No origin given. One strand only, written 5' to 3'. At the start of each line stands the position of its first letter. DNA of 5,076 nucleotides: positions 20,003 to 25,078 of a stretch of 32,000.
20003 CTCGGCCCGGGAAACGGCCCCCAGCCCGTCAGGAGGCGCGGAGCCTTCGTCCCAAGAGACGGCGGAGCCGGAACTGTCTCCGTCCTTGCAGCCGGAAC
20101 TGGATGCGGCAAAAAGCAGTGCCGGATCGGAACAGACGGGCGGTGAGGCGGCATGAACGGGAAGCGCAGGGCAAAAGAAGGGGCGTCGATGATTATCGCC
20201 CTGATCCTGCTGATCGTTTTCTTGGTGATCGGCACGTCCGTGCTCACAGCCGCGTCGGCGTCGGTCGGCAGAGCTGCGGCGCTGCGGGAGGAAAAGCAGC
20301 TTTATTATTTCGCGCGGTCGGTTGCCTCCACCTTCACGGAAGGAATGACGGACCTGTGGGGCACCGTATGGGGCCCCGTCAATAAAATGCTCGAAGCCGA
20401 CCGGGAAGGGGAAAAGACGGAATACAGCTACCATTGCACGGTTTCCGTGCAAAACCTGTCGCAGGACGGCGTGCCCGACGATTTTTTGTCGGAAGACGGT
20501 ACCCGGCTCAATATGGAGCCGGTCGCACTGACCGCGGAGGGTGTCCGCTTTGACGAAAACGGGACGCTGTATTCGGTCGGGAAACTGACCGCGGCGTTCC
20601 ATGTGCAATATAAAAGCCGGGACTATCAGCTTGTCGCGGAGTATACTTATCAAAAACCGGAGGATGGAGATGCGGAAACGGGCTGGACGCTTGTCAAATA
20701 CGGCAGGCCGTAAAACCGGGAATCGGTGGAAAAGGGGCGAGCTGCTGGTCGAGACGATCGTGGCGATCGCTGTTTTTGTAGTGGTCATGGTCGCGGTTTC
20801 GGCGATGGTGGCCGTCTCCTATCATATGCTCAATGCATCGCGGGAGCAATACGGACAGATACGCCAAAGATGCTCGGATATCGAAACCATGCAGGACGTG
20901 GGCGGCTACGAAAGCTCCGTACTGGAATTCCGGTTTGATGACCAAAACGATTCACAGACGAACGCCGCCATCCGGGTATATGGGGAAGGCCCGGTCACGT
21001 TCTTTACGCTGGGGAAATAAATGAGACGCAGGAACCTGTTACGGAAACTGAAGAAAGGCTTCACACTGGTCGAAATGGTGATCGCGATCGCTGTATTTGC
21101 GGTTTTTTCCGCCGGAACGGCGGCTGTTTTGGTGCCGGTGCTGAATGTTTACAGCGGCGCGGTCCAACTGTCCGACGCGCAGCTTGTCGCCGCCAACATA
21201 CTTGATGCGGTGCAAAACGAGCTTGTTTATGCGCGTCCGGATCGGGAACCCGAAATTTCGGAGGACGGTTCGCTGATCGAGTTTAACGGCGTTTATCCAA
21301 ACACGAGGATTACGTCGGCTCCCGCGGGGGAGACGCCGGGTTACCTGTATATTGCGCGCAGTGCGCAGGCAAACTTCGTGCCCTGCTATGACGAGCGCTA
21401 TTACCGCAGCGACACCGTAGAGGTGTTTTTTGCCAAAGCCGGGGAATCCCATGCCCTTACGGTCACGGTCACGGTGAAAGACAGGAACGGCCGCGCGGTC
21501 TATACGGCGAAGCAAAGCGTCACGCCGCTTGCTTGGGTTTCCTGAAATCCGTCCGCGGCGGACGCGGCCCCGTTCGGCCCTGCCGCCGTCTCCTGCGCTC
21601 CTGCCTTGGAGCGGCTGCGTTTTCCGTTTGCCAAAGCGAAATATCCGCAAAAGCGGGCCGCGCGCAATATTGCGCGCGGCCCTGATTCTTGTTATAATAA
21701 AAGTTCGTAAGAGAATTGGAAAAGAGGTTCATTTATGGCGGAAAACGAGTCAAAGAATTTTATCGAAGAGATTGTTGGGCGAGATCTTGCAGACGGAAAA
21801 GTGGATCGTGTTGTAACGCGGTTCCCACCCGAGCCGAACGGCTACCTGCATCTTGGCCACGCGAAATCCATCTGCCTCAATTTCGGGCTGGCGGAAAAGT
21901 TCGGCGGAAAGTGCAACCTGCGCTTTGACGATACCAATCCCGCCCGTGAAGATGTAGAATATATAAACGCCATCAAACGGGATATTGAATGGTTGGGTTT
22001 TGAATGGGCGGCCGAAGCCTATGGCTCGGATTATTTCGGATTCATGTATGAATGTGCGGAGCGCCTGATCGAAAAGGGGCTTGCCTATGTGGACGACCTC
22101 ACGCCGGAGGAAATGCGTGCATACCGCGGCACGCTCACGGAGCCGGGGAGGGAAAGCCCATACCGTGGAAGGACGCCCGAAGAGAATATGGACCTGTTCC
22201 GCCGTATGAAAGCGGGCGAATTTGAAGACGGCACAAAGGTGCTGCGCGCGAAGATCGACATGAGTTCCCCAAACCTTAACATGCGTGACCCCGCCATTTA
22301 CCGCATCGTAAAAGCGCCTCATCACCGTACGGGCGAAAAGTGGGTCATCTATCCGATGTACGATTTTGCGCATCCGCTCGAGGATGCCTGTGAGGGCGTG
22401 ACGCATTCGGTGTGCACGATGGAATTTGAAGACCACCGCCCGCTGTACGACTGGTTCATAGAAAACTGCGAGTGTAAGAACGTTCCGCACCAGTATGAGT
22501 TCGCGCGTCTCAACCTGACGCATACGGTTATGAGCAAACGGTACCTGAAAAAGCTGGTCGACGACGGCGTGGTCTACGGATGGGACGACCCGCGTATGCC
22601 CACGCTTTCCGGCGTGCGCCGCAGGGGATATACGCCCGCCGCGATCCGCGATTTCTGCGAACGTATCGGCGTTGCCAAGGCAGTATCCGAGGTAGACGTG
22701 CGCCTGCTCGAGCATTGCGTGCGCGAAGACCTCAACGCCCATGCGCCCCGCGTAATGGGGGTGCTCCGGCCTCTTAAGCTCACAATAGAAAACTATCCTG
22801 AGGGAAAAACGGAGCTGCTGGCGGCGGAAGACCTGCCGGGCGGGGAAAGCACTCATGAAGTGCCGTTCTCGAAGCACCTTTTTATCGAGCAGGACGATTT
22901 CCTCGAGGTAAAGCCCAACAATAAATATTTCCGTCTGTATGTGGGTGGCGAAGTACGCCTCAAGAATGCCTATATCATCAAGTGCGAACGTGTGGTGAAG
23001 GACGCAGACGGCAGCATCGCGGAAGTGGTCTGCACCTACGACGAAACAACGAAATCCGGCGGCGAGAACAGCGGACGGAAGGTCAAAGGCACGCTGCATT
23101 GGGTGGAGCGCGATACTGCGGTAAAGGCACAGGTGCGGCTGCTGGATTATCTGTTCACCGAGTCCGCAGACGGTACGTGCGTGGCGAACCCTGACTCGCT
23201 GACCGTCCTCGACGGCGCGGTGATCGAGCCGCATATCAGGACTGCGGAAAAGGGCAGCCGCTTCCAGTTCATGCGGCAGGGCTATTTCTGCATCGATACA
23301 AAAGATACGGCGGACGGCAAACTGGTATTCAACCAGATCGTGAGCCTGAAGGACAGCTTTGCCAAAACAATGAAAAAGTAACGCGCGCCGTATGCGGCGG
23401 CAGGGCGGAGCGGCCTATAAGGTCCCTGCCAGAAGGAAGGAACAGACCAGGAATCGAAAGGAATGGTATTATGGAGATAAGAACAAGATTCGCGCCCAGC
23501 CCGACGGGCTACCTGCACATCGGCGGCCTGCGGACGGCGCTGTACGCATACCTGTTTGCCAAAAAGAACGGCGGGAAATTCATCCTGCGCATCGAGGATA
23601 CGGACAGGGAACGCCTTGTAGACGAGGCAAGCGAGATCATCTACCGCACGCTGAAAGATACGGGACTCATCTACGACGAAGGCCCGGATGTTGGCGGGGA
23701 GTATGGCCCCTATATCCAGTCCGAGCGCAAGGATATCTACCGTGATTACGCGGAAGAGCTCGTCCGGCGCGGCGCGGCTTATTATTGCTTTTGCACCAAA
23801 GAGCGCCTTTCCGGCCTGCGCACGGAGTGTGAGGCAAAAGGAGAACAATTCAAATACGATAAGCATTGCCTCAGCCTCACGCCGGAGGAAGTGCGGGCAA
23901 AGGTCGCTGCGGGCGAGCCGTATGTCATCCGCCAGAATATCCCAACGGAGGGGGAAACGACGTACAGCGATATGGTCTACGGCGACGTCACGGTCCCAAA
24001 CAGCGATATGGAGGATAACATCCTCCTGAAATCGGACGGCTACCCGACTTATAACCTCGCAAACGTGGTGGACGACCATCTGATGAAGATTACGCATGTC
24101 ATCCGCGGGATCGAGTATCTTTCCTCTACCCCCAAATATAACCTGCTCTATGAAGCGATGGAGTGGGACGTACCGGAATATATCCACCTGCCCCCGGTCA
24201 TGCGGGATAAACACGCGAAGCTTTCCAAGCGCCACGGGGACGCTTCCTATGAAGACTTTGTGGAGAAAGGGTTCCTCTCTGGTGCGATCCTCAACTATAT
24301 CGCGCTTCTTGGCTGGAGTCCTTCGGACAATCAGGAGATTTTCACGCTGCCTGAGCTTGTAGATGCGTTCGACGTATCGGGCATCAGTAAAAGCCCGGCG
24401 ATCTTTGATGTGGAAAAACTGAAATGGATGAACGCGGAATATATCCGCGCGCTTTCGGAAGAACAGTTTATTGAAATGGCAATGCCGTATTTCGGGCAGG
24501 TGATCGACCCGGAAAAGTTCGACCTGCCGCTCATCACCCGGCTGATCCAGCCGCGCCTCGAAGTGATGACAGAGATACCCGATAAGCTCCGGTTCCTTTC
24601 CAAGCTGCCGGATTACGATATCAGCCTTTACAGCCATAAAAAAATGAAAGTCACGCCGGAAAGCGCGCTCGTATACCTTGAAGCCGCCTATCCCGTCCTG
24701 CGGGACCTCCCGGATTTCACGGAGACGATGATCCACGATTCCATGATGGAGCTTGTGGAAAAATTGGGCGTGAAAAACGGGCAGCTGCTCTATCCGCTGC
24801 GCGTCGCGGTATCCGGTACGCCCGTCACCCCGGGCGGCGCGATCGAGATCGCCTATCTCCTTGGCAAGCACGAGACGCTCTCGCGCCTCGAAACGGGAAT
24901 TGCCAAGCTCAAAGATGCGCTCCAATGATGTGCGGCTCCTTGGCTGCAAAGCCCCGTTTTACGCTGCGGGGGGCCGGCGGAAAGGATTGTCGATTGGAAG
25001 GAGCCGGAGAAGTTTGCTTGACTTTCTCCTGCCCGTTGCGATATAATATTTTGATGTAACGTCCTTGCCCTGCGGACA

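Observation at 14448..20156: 1902-aa protein combining a type IV prepilin N-terminus with about 20 GLUG-type repeats: candidate giant modular pilin / pilus-displayed adhesin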

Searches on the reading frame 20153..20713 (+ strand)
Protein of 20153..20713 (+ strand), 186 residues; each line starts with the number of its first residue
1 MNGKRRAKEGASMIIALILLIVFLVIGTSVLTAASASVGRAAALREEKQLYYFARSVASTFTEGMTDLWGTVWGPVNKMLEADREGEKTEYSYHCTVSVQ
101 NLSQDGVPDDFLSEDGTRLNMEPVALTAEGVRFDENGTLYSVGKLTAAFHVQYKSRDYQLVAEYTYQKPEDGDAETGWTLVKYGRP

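Call 6: search_protein_families(library=pfam, proteins=[window:20153-20713:+], max_evalue=0.01)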
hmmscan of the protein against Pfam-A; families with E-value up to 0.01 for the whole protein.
window:20153-20713:+ (186 aa): 1 family
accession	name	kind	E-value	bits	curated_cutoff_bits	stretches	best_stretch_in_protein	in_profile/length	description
PF14341.11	PilX_N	-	0.00044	20.6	25.5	1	10-54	2-46/51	PilX N-terminal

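Call 58: search_protein_families(library=ncbifam, proteins=[window:20153-20713:+], max_evalue=1)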
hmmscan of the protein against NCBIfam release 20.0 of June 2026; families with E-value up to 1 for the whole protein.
window:20153-20713:+ (186 aa): 2 families
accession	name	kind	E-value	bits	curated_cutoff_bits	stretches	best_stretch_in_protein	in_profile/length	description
NF037980.1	T2SS_GspK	equivalog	0.014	15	130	1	9-61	2-54/307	type II secretion system minor pseudopilin GspK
TIGR01411.1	tatAE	subfamily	0.21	11.2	53.9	1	15-41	7-33/47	twin-arginine translocase TatA/TatE family subunit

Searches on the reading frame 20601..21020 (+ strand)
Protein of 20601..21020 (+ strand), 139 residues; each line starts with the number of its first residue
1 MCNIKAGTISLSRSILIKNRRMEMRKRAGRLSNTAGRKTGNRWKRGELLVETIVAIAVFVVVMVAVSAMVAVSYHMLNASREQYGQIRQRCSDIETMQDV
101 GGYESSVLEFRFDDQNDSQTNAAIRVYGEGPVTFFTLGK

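Call 6: search_protein_families(library=pfam, proteins=[window:20601-21020:+], max_evalue=0.01)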
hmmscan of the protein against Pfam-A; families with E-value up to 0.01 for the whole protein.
window:20601-21020:+ (139 aa): 0 families

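Call 58: search_protein_families(library=ncbifam, proteins=[window:20664-21020:+], max_evalue=1)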
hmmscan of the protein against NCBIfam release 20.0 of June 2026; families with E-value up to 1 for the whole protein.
window:20664-21020:+ (118 aa): 5 families
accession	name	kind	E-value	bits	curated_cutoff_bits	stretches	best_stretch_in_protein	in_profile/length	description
NF007660.0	PRK10332.1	equivalog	0.0055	17.2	86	1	23-73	8-57/107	prepilin-type N-terminal cleavage/methylation domain-containing protein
NF051431.1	Rv0361_Cterm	subfamily_domain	0.044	14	37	1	32-76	6-49/140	Rv0361 family membrane protein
NF041013.1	T4P_ComGE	equivalog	0.047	13.8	49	1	23-62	3-42/83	competence type IV pilus minor pilin ComGE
TIGR02599.1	TIGR02599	subfamily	0.05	12.8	256.5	1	28-100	4-74/361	Verru_Chthon cassette protein C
NF033634.1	SLATT_1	domain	0.11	12.4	41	1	16-86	21-104/132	SLATT domain-containing protein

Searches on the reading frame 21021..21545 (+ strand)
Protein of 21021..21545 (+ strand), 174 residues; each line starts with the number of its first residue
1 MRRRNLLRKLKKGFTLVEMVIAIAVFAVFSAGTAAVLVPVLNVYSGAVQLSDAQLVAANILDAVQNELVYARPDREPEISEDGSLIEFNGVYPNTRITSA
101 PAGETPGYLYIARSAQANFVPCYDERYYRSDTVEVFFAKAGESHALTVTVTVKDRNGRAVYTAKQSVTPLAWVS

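Call 6: search_protein_families(library=pfam, proteins=[window:21021-21545:+], max_evalue=0.01)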
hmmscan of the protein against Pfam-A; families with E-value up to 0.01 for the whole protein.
window:21021-21545:+ (174 aa): 2 families
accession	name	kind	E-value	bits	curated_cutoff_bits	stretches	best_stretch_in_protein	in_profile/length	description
PF07963.17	N_methyl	-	3.2e-08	33.2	21.2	1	9-33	2-26/27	Prokaryotic N-terminal methylation motif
PF18565.7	Glyco_hydro2_C5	-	0.0055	17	32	0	139-168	11-40/103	Glycoside hydrolase family 2 C-terminal domain 5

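Call 58: search_protein_families(library=ncbifam, proteins=[window:21021-21545:+], max_evalue=1)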
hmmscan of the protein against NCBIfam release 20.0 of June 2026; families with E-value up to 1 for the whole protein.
window:21021-21545:+ (174 aa): 13 families
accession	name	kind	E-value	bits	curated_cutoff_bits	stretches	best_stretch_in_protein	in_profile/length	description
TIGR02532.1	IV_pilin_GFxxxE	domain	1.8e-07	30.7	16.3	1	11-33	1-23/24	prepilin-type N-terminal cleavage/methylation domain-containing protein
TIGR01711.1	gspJ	equivalog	3.5e-05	23.7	64.85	1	12-42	1-31/192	type II secretion system minor pseudopilin GspJ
TIGR01707.1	gspI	equivalog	0.0012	19.3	44.35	1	13-77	1-62/101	type II secretion system minor pseudopilin GspI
TIGR02523.1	type_IV_pilV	equivalog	0.0021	18.5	52.2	1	12-65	2-55/139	type IV pilus modification protein PilV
NF041013.1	T4P_ComGE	equivalog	0.0021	18.1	49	1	11-29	3-21/83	competence type IV pilus minor pilin ComGE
NF007848.0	PRK10557.1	equivalog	0.0057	16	120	1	6-42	5-40/192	prepilin peptidase-dependent protein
NF041002.1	pilin_ComGF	equivalog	0.0058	16.9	80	1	11-32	1-22/139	competence type IV pilus minor pilin ComGF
NF007862.0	PRK10574.1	equivalog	0.0059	16.7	138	1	10-31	3-24/145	prepilin peptidase-dependent pilin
TIGR02599.1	TIGR02599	subfamily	0.035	13.4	256.5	1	13-69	1-57/361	Verru_Chthon cassette protein C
NF040999.1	pilin_ComGC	equivalog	0.041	14.1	75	1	11-29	1-19/84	competence type IV pilus major pilin ComGC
NF040982.1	ComGD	equivalog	0.052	14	70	1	11-37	1-26/139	competence type IV pilus minor pilin ComGD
NF007800.0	PRK10506.1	equivalog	0.085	12.7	158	1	9-32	6-29/163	prepilin peptidase-dependent protein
NF038303.1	EPS_HpsB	equivalog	0.18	11.8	150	1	11-41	2-32/211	hormogonium polysaccharide secretion pseudopilin HpsB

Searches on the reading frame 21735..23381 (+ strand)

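Call 6: search_protein_families(library=pfam, proteins=[window:21735-23381:+], max_evalue=0.01)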
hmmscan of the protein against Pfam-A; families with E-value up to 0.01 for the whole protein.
window:21735-23381:+ (548 aa): 3 families
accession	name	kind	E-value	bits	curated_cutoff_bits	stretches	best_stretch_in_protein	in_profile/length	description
PF00749.27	tRNA-synt_1c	-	5.1e-107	357.9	23.4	1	26-334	2-313/314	tRNA synthetases class I (E and Q), catalytic domain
PF03950.23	tRNA-synt_1c_C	-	3.1e-24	85.5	23.9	1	337-436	1-91/91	tRNA synthetases class I (E and Q), anti-codon binding domain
PF20974.2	tRNA-synt_1c_C2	-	1.5e-19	70.9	23.9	1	453-521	1-69/69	tRNA synthetases class I (E and Q), anti-codon binding domain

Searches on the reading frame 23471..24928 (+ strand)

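Call 6: search_protein_families(library=pfam, proteins=[window:23471-24928:+], max_evalue=0.01)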
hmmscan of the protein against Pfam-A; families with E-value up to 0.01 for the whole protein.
window:23471-24928:+ (485 aa): 2 families
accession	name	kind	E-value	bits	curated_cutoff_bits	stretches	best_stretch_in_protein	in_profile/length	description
PF00749.27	tRNA-synt_1c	-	9.6e-105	350.4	23.4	1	2-319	1-314/314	tRNA synthetases class I (E and Q), catalytic domain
PF19269.4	Anticodon_2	-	2.3e-37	128.9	23.6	1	332-477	1-141/141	Anticodon binding domain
